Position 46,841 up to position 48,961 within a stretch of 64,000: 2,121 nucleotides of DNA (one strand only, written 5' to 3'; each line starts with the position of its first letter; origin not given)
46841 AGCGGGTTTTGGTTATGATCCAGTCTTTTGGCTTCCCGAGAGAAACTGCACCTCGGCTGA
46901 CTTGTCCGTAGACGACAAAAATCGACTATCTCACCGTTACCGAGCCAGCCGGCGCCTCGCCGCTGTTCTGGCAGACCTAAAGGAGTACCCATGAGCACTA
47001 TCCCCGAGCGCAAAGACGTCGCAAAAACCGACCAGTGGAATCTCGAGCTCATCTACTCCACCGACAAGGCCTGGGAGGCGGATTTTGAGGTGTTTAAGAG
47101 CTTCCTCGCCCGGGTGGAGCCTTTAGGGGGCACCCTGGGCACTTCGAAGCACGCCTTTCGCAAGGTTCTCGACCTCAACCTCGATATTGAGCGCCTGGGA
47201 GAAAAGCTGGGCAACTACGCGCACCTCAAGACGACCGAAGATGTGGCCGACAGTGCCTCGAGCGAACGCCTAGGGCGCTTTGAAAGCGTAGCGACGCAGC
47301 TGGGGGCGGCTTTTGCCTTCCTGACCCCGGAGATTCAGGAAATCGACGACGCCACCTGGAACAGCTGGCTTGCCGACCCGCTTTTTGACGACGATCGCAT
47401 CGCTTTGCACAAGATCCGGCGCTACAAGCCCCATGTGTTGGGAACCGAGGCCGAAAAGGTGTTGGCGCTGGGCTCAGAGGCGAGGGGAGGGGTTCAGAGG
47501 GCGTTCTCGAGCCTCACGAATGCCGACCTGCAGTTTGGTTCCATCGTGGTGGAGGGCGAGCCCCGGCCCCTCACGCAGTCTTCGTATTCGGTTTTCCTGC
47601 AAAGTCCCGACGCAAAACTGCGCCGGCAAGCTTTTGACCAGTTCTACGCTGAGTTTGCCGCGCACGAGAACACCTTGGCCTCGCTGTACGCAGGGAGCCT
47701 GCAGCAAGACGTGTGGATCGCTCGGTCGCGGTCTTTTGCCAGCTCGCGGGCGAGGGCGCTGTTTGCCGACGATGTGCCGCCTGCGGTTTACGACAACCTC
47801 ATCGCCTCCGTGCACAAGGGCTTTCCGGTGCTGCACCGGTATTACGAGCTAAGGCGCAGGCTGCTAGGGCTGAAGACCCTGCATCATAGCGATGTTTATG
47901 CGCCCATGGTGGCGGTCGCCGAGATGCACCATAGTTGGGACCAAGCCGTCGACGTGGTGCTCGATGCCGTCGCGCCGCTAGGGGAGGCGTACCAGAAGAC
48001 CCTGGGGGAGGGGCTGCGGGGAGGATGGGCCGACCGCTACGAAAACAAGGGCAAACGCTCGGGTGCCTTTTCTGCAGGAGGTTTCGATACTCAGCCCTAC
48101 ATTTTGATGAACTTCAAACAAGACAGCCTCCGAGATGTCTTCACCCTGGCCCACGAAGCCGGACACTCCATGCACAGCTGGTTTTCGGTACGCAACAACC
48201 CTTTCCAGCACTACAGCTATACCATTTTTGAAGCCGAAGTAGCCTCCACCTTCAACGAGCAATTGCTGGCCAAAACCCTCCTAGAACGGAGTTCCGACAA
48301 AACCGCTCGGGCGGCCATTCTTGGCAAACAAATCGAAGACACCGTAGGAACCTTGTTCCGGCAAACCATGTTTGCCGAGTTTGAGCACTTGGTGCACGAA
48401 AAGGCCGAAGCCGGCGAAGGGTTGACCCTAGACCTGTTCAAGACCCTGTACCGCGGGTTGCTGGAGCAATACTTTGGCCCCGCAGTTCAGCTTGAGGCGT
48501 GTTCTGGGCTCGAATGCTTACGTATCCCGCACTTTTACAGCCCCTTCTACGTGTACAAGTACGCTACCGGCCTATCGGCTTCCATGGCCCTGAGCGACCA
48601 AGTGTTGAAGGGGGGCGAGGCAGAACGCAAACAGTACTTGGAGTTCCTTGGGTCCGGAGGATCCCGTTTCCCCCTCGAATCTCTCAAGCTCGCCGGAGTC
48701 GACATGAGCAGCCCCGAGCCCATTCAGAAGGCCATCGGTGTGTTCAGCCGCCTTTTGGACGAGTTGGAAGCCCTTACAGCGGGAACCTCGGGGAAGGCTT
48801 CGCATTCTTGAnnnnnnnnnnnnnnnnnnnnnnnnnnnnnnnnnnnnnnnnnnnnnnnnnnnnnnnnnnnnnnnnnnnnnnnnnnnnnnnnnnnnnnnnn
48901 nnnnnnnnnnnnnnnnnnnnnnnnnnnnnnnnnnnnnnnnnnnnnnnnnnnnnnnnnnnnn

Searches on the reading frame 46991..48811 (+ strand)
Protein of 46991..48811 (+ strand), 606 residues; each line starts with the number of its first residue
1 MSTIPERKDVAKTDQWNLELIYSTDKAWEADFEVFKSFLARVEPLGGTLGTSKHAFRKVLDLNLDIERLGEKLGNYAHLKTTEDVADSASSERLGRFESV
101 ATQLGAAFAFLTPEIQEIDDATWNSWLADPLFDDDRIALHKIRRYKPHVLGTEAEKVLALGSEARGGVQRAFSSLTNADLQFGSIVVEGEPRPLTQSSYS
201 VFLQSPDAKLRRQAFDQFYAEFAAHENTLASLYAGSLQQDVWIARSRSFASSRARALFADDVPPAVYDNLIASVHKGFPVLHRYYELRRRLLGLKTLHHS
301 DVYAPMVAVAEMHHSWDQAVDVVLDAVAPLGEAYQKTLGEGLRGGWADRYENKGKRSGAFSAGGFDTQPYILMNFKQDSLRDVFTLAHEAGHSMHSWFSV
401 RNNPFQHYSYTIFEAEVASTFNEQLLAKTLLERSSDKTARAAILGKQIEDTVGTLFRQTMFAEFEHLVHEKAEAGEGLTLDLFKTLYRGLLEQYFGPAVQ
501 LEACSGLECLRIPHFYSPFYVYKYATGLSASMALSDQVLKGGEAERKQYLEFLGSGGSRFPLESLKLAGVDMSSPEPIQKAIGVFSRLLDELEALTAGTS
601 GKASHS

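Call 8: search_protein_families(library=pfam, proteins=[window:46991-48811:+])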
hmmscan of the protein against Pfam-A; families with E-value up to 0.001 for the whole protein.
window:46991-48811:+ (606 aa): 2 families
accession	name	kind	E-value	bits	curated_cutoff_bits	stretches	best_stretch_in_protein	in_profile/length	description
PF01432.26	Peptidase_M3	-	1.9e-70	238.9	27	1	202-583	2-456/457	Peptidase family M3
PF08439.15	Peptidase_M3_N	-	2e-15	57.2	25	1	114-182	1-70/70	Oligopeptidase F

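Call 14: find_related_loci(query=window:46991-48811:+, collection=genome_contigs, flank=4000)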
Query window:46991-48811:+ (606 aa) in genome_contigs; peptide patterns used: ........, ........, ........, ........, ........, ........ (x = any residue, [..] = any of these).
600 stretches matched a pattern (row limit reached: there are more); 598 encode a relative of the query (tblastn E <= 1e-3); the best 80 are kept; 80 distinct loci.
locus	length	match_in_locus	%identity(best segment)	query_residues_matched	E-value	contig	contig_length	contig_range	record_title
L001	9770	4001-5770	52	4-593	0e+0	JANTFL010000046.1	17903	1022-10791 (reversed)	MAG: Sediminispirochaeta sp. isolate bin10011 c_000000002942, whole genome shotgun sequence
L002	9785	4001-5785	54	1-595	0e+0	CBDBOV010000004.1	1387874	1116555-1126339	MAG: Spirochaetia bacterium isolate 68d78d2d-8fbf-4242-a4cd-80a334438824 genome assembly, contig: contig_4, whole genome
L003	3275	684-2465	53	2-595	0e+0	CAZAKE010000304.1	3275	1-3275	MAG TPA_asm: uncultured Spirochaetales bacterium isolate binchicken_co8_353 genome assembly, contig: NODE_60052_length_3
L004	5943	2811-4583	52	4-594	0e+0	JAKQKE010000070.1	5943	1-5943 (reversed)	MAG: Spirochaetota bacterium isolate USDV_maxbin.089 k141_1612115, whole genome shotgun sequence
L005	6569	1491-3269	52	4-596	0e+0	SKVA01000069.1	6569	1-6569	MAG: Spirochaetaceae bacterium isolate CSSed162cmB_142 CSSed16-2cmB-55518, whole genome shotgun sequence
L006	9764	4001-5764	53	4-591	0e+0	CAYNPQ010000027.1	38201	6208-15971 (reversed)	MAG TPA_asm: uncultured Treponemataceae bacterium isolate SRP220891_co1_303 genome assembly, contig: NODE_2086_length_38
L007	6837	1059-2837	53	4-596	0e+0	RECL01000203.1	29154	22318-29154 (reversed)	MAG: Spirochaetaceae bacterium isolate DLM2.Bin35 NODE_1742_length_29154_cov_11.3327, whole genome shotgun sequence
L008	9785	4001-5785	52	1-595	0e+0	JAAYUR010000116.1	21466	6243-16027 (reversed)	MAG: Treponema sp. isolate AS27yjCOA_177 110451_AS27, whole genome shotgun sequence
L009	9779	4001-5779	51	3-595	0e+0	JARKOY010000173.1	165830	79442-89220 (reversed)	MAG: Spirochaetia bacterium isolate D159_maxbin.008_sub k141_238537, whole genome shotgun sequence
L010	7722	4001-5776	48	2-593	0e+0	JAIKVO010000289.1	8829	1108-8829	MAG: Treponemataceae bacterium isolate RUI404 k141_2667270_flag=0_multi=35.5939_len=8829, whole genome shotgun sequence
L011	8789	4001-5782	51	3-595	0e+0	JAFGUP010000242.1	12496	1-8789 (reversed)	MAG: Sphaerochaetaceae bacterium isolate ZodW_maxbin.202 k87_12011415, whole genome shotgun sequence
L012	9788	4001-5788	50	1-595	0e+0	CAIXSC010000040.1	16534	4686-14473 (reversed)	MAG: uncultured Planctomycetaceae bacterium isolate LaPlata-15m-b_bin-643 genome assembly, contig: bin-643:0040/1075, wh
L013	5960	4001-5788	50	3-598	0e+0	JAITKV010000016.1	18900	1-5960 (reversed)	MAG: Spirochaetaceae bacterium isolate Pcl387_bin77 k119_2128787, whole genome shotgun sequence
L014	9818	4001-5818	48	4-606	0e+0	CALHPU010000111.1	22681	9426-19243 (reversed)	MAG: uncultured Pirellulaceae bacterium isolate L4_Bin_METABAT__57_1 genome assembly, contig: c_000000203117, whole geno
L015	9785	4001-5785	50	1-595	0e+0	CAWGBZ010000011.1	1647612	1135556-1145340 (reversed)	MAG: uncultured Verrucomicrobiae bacterium isolate MFD06435.bin.1.194 genome assembly, contig: contig_15079, whole genom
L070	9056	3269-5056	45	3-598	3e-178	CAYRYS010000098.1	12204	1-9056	MAG TPA_asm: uncultured Spirochaetales bacterium isolate SRP252850_co1_379 genome assembly, contig: NODE_9904_length_122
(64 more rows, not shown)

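Call 18: find_homologous_proteins(query=window:46991-48811:+, max_evalue=1e-100)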
Query window:46991-48811:+ (606 aa): 7992 proteins with E <= 1e-100 among 8000 candidates; the best 120 are listed.
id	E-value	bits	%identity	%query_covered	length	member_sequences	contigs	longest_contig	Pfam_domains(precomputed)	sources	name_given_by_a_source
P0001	0.0e+0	1343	98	100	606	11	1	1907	PF08439.16,PF01432.27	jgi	-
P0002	0.0e+0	1055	78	99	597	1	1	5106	PF08439.16,PF01432.27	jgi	jgi:oligoendopeptidase F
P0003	0.0e+0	1054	78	99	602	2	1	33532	PF08439.16,PF01432.27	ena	-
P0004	1.3e-287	973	72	98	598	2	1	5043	PF08439.16,PF01432.27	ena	-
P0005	1.3e-282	957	72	98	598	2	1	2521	PF08439.16,PF01432.27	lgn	-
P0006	2.3e-282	956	72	99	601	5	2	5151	PF08439.16,PF01432.27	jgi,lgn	jgi:oligoendopeptidase F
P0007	2.3e-282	956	72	98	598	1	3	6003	PF08439.16,PF01432.27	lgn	-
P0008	9.7e-282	954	71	98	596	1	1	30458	PF08439.16,PF01432.27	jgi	jgi:oligoendopeptidase F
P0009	1.4e-281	954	71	98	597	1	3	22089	PF08439.16,PF01432.27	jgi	-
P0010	1.8e-280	950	70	99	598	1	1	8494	PF08439.16,PF01432.27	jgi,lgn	-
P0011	1.9e-280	950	70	99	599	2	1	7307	PF08439.16,PF01432.27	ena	-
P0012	2.6e-280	949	70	99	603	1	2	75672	PF08439.16,PF01432.27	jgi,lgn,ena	jgi:oligoendopeptidase F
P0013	3.0e-280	949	71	98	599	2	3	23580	PF08439.16,PF01432.27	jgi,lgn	jgi:oligoendopeptidase F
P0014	5.4e-280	948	71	99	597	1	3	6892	PF08439.16,PF01432.27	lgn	-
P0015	8.8e-280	948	71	99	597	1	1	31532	PF08439.16,PF01432.27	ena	-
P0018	2.8e-278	943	70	99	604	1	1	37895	PF08439.16,PF01432.27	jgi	-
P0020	4.7e-278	942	70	98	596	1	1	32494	PF08439.16,PF01432.27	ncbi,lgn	-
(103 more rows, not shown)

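Call 19: find_encoding_contigs(protein=P0003, flank=4000, max_places=3)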
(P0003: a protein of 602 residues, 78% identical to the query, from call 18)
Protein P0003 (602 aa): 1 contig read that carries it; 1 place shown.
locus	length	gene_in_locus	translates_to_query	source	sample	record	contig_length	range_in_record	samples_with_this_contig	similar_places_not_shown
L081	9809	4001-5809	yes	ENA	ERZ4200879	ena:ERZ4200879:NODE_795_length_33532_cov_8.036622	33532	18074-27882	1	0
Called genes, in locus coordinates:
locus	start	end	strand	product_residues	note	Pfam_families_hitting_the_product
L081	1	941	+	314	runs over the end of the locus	PF02729:OTCace_N, PF00185:OTCace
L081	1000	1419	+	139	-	PF27399:TP_0437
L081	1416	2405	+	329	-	PF01368:DHH, PF02272:DHHA1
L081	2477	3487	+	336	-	-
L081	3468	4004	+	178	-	PF01725:Ham1p_like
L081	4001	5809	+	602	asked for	PF08439:Peptidase_M3_N, PF01432:Peptidase_M3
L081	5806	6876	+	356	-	PF01408:GFO_IDH_MocA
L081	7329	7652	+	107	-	-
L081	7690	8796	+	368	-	PF00923:TAL_FSA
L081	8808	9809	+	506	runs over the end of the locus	PF00171:Aldedh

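Call 20: find_encoding_contigs(protein=P0002, flank=4000, max_places=3)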
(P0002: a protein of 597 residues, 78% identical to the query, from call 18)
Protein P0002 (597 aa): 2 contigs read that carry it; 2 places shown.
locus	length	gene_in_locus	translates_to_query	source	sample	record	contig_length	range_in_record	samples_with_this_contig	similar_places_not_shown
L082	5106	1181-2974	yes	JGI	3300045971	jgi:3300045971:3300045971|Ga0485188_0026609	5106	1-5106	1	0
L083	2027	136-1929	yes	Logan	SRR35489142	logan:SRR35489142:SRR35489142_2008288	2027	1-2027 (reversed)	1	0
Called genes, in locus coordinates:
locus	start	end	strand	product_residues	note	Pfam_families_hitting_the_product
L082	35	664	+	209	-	-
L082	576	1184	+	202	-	PF01725:Ham1p_like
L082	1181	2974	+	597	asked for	PF08439:Peptidase_M3_N, PF01432:Peptidase_M3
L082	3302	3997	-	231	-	PF00925:GTP_cyclohydro2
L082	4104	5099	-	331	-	PF00005:ABC_tran, PF27219:MJ0874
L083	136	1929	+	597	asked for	PF08439:Peptidase_M3_N, PF01432:Peptidase_M3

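Call 21: find_encoding_contigs(protein=P0012, flank=4000, max_places=3)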
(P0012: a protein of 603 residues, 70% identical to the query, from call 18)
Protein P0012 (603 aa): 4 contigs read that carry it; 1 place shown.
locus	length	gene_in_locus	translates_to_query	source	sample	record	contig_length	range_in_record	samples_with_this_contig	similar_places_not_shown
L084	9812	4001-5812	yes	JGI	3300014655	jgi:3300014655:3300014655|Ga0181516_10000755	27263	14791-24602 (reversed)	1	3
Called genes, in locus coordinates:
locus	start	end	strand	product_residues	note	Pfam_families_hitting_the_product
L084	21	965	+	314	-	PF02729:OTCace_N, PF00185:OTCace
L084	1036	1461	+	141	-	PF27399:TP_0437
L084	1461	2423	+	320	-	PF01368:DHH, PF02272:DHHA1 (weak)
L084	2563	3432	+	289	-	-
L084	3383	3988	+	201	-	PF01725:Ham1p_like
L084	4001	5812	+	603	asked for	PF08439:Peptidase_M3_N, PF01432:Peptidase_M3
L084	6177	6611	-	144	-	PF13404:HTH_AsnC-type, PF13412:HTH_24, PF01037:AsnC_trans_reg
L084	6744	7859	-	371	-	PF05222:AlaDh_PNT_N, PF01262:AlaDh_PNT_C, PF02826:2-Hacid_dh_C (weak)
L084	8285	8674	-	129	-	PF00072:Response_reg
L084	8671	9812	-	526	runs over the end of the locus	PF13188:PAS_8 (faint), PF08448:PAS_4 (faint), PF00989:PAS, PF13426:PAS_9, PF07568:HisKA_2, PF13581:HATPase_c_2 (weak), PF02518:HATPase_c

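Call 28: find_encoding_contigs(protein=P0008, flank=3000, max_places=2)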
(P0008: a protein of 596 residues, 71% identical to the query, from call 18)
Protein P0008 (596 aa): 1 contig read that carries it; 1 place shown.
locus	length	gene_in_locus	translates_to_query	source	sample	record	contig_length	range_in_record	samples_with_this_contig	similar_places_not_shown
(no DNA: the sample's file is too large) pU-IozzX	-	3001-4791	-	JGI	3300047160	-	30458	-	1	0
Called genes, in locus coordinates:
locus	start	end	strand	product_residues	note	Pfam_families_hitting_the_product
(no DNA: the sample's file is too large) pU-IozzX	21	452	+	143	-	PF27399:TP_0437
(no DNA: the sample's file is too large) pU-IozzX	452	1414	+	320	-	PF01368:DHH, PF02272:DHHA1 (weak)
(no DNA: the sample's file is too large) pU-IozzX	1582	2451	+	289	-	-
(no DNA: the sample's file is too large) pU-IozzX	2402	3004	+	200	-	PF01725:Ham1p_like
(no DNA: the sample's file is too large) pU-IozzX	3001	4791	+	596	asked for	PF08439:Peptidase_M3_N, PF01432:Peptidase_M3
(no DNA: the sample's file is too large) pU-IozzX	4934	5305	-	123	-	-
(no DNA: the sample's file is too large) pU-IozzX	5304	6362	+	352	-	PF01758:SBF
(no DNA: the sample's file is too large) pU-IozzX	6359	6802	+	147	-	PF01451:LMWPc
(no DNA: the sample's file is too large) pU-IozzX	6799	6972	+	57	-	-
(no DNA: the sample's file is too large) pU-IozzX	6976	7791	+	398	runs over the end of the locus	PF07690:MFS_1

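Call 29: find_encoding_contigs(protein=P0015, flank=3000, max_places=2)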
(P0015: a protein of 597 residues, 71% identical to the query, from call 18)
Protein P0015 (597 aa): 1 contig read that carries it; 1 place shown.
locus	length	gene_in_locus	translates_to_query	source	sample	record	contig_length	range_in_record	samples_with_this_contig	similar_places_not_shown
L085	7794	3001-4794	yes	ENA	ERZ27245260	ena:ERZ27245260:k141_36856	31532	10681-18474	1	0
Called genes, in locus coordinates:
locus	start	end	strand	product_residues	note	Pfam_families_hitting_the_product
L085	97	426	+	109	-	-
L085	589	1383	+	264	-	PF00112:Peptidase_C1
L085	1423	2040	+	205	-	PF19631:Trypco2 (faint)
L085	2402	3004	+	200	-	PF01725:Ham1p_like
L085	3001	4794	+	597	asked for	PF08439:Peptidase_M3_N, PF01432:Peptidase_M3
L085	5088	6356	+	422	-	PF04773:FecR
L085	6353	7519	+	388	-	-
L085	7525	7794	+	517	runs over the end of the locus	PF09479:Flg_new, PF18998:Flg_new_2 (weak), PF09479:Flg_new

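Call 30: find_encoding_contigs(protein=P0018, flank=3000, max_places=2)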
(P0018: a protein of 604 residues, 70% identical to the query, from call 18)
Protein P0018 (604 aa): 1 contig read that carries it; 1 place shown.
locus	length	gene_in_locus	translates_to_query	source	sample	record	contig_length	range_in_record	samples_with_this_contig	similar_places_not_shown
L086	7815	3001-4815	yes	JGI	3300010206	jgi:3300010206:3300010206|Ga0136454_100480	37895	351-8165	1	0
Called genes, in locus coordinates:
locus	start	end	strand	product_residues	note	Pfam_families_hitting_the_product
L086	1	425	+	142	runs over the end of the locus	PF27399:TP_0437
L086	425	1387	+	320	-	PF01368:DHH, PF02272:DHHA1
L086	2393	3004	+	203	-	PF01725:Ham1p_like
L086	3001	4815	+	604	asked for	PF08439:Peptidase_M3_N, PF01432:Peptidase_M3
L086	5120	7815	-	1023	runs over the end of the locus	PF02811:PHP, PF07733:DNA_pol3_alpha, PF17657:DNA_pol3_finger, PF14579:HHH_6, PF01336:tRNA_anti-codon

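Call 31: find_encoding_contigs(protein=P0020, flank=3000, max_places=2)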
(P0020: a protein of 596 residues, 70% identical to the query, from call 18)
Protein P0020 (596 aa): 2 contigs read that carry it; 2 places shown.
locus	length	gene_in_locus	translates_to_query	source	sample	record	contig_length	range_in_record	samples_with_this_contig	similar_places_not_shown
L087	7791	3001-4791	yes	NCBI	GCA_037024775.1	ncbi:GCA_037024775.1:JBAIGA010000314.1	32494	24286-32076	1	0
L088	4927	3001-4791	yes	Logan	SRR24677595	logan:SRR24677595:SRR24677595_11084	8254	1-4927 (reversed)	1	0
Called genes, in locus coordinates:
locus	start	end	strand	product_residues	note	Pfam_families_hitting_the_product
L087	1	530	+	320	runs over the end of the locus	PF01368:DHH, PF02272:DHHA1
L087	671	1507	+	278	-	-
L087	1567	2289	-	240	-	PF00497:SBP_bac_3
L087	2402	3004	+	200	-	PF01725:Ham1p_like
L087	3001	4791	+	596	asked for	PF08439:Peptidase_M3_N, PF01432:Peptidase_M3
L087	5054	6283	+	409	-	PF00589:Phage_integrase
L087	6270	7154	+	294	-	-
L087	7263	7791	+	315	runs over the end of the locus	?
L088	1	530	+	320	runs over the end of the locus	PF01368:DHH, PF02272:DHHA1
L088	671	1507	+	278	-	-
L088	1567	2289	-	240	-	PF00497:SBP_bac_3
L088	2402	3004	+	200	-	PF01725:Ham1p_like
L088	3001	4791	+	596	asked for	PF08439:Peptidase_M3_N, PF01432:Peptidase_M3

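Call 53: search_protein_families(library=pfam, max_evalue=1, proteins=[L081:7329-7652:+, L087:5054-6283:+])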
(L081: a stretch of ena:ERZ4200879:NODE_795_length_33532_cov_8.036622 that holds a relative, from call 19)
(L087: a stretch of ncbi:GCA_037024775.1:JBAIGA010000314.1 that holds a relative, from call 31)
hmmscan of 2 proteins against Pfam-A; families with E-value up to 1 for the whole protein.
L081:7329-7652:+ (107 aa): 1 family
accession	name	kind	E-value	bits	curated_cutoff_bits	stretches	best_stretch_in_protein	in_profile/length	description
PF12738.14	PTCB-BRCT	-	0.23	11.9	22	1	28-47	40-59/63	twin BRCT domain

L087:5054-6283:+ (409 aa): 5 families
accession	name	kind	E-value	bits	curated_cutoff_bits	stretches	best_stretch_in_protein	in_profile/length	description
PF00589.27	Phage_integrase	-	2.2e-12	47.5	27.1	1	210-386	3-170/172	Phage integrase family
PF14659.12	Phage_int_SAM_3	-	0.071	13.8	22.6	1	134-160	29-55/58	Phage integrase, N-terminal SAM-like domain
PF22022.2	Phage_int_M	-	0.14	12.8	27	0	114-198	9-94/96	Phage integrase central domain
PF20097.4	DUF6487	-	0.16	12.8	24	1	109-127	1-19/67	Domain of unknown function (DUF6487)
PF18857.6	LPD38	-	0.24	11.9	27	1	278-398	20-133/189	Large polyvalent protein associated domain 38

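Call 66: search_protein_families(library=ncbifam, max_evalue=0.01, proteins=[L087:5054-6283:+])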
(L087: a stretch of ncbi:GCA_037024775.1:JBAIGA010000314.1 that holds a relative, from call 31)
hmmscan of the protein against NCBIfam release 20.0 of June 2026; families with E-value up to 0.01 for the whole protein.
L087:5054-6283:+ (409 aa): 7 families
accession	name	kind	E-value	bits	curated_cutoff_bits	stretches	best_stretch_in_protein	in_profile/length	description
NF040815.2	recomb_XerA_Arch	equivalog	4.2e-09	36.3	220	1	168-391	56-261/263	site-specific tyrosine recombinase/integron integrase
TIGR02224.1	recomb_XerC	equivalog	1e-07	31.6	335.15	1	170-392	67-285/295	tyrosine recombinase XerC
TIGR02225.1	recomb_XerD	equivalog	5.6e-05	22.6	329.6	1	175-394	69-284/290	site-specific tyrosine recombinase XerD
NF001399.0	PRK00283.1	subfamily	8.2e-05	22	279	1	166-393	70-292/300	tyrosine recombinase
NF002331.0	PRK01287.1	subfamily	0.00029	19.9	371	1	170-393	101-321/365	site-specific tyrosine recombinase XerC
NF040693.1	recomb_GmtY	equivalog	0.0069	15.7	340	0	307-388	354-436/441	gamma-mobile-trio recombinase GmtY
NF003462.0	PRK05084.1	equivalog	0.0077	15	267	0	340-392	299-352/360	tyrosine recombinase XerS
